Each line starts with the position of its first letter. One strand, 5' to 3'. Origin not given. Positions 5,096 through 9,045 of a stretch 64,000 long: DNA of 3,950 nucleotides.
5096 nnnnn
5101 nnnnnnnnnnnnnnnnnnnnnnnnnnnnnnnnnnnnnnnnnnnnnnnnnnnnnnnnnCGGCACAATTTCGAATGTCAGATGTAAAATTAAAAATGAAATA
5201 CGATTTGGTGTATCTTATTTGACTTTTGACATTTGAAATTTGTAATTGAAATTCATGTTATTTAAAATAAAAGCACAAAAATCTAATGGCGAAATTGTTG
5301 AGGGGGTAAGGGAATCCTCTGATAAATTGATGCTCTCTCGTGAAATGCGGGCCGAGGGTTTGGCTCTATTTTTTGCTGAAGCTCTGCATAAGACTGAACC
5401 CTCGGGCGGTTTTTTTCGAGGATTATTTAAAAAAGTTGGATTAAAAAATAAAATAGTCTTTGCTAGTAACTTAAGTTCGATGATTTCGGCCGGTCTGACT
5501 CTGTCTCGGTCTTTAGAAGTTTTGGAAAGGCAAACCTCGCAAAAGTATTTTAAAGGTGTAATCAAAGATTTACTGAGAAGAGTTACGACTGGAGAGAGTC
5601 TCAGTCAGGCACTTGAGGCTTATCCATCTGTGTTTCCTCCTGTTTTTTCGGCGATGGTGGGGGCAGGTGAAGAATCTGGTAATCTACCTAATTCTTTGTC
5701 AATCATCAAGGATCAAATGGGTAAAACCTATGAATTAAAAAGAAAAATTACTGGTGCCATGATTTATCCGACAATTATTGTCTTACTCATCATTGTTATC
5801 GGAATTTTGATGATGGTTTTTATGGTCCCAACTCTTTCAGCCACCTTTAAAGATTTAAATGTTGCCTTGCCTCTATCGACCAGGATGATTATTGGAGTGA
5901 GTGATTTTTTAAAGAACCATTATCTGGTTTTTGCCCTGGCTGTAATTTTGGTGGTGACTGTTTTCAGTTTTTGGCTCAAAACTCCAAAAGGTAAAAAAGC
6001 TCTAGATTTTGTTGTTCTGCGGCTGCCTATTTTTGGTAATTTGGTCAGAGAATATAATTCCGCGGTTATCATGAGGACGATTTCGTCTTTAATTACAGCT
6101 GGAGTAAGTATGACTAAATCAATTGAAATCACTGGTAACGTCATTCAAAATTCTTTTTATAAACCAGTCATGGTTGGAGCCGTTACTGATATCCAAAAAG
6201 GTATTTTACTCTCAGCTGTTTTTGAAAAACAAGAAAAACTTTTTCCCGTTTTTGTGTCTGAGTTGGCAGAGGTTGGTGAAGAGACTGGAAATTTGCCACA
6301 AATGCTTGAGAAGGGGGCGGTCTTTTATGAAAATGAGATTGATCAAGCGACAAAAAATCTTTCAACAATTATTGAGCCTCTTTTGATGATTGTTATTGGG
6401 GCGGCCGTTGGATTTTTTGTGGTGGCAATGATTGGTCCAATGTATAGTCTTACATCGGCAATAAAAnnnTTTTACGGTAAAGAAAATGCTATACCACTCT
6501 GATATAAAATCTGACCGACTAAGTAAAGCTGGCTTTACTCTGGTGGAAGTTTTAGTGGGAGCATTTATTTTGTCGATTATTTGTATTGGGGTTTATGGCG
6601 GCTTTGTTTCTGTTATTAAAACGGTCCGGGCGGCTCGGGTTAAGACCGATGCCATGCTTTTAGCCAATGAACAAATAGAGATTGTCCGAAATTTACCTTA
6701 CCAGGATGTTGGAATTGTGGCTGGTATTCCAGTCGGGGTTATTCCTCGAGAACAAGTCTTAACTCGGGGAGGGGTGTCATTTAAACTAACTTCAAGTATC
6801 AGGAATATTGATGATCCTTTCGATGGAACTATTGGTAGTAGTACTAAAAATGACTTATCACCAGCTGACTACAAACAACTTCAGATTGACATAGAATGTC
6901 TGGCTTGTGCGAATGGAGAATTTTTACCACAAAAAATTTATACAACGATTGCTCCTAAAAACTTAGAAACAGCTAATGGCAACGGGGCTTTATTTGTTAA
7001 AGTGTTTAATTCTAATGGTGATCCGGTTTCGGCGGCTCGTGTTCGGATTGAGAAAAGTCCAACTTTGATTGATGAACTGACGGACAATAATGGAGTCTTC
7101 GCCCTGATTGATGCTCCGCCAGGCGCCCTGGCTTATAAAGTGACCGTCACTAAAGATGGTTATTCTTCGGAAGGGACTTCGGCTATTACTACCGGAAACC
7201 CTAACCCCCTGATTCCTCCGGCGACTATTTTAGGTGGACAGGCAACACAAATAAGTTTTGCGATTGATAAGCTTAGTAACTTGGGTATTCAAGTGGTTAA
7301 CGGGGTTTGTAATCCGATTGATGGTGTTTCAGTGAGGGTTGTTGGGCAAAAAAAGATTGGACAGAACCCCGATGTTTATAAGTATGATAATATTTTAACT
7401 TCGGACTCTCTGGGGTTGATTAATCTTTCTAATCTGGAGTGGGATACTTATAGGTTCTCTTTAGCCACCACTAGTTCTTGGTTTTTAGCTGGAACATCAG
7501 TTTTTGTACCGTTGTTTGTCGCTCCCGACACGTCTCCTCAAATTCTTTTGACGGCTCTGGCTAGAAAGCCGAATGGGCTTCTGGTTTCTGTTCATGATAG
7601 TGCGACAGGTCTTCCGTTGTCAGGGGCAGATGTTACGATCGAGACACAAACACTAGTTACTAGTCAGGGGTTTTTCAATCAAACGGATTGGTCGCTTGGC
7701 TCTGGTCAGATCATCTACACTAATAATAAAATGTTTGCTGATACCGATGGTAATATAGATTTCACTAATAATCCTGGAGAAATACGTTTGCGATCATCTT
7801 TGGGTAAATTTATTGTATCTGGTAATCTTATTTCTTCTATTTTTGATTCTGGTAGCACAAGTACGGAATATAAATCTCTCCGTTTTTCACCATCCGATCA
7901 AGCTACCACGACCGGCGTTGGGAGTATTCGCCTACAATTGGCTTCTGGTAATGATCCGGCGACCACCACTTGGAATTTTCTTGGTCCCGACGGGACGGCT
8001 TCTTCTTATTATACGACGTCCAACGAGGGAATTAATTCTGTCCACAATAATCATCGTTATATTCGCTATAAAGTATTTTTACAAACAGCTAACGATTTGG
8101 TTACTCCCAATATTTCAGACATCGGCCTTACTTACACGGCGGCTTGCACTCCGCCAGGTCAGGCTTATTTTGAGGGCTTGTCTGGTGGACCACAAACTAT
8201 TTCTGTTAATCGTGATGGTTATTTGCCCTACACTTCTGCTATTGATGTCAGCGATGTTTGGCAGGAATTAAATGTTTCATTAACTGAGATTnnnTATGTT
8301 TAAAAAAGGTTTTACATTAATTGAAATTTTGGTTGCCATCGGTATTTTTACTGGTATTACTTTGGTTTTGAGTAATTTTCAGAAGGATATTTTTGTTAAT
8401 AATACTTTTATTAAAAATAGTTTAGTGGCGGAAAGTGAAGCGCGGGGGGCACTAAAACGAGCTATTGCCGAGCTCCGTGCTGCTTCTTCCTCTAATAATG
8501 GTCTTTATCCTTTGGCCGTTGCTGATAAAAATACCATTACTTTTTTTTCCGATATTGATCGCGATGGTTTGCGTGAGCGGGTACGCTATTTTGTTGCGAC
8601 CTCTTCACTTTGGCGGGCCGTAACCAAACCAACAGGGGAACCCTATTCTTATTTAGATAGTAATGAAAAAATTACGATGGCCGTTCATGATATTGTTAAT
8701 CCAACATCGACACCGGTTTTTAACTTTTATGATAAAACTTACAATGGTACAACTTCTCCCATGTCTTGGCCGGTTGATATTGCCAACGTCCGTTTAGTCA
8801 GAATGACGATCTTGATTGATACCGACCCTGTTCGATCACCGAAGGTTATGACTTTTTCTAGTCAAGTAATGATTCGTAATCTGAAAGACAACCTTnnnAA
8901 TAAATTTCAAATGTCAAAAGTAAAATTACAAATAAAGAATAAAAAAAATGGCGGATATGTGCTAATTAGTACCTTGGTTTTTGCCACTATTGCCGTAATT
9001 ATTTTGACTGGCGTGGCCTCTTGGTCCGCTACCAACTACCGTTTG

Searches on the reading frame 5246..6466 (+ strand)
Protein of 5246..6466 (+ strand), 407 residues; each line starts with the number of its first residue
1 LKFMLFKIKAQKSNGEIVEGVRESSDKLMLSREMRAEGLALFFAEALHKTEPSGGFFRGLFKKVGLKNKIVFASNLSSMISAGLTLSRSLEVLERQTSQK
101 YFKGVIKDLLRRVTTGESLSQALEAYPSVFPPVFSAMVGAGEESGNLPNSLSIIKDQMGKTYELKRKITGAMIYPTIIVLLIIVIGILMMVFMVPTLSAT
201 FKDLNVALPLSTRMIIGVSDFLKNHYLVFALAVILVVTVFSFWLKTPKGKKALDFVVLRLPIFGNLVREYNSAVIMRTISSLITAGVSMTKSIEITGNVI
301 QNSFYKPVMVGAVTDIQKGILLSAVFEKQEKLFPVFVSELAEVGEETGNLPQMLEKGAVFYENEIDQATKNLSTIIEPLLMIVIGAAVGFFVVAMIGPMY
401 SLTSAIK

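Call 42: search_protein_families(library=pfam, proteins=[window:5246-6466:+], max_evalue=0.01)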
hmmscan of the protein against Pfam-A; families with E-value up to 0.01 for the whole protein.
window:5246-6466:+ (407 aa): 1 family
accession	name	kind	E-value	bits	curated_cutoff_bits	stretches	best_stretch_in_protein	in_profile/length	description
PF00482.28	T2SSF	-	1.7e-57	193.2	25.2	2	72-195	1-125/125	Type II secretion system (T2SS), protein F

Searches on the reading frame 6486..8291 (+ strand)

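Call 42: search_protein_families(library=pfam, proteins=[window:6486-8291:+], max_evalue=0.01)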
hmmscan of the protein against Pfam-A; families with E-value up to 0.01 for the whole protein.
window:6486-8291:+ (602 aa): 3 families
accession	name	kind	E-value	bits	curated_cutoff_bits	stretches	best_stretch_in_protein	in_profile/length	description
PF13620.12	CarboxypepD_reg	-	3.6e-14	53.3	32.3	1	171-236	4-69/82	Carboxypeptidase regulatory-like domain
PF07963.17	N_methyl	-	4.8e-06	26.3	21.2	1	13-37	3-27/27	Prokaryotic N-terminal methylation motif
PF13715.12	CarbopepD_reg_2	-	0.00028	21.3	32.2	0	173-230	5-59/88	CarboxypepD_reg-like domain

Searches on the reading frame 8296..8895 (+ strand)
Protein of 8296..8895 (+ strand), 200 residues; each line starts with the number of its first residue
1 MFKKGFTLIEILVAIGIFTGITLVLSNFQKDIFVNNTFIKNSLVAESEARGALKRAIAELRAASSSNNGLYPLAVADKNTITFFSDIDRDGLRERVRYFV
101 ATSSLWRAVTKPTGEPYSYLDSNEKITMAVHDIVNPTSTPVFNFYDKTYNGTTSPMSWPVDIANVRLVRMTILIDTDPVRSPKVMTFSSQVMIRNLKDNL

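Call 42: search_protein_families(library=pfam, proteins=[window:8296-8895:+], max_evalue=0.01)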
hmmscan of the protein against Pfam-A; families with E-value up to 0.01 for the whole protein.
window:8296-8895:+ (200 aa): 1 family
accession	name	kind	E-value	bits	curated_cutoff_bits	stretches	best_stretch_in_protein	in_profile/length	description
PF07963.17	N_methyl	-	4.6e-05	23.3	21.2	1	3-18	4-19/27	Prokaryotic N-terminal methylation motif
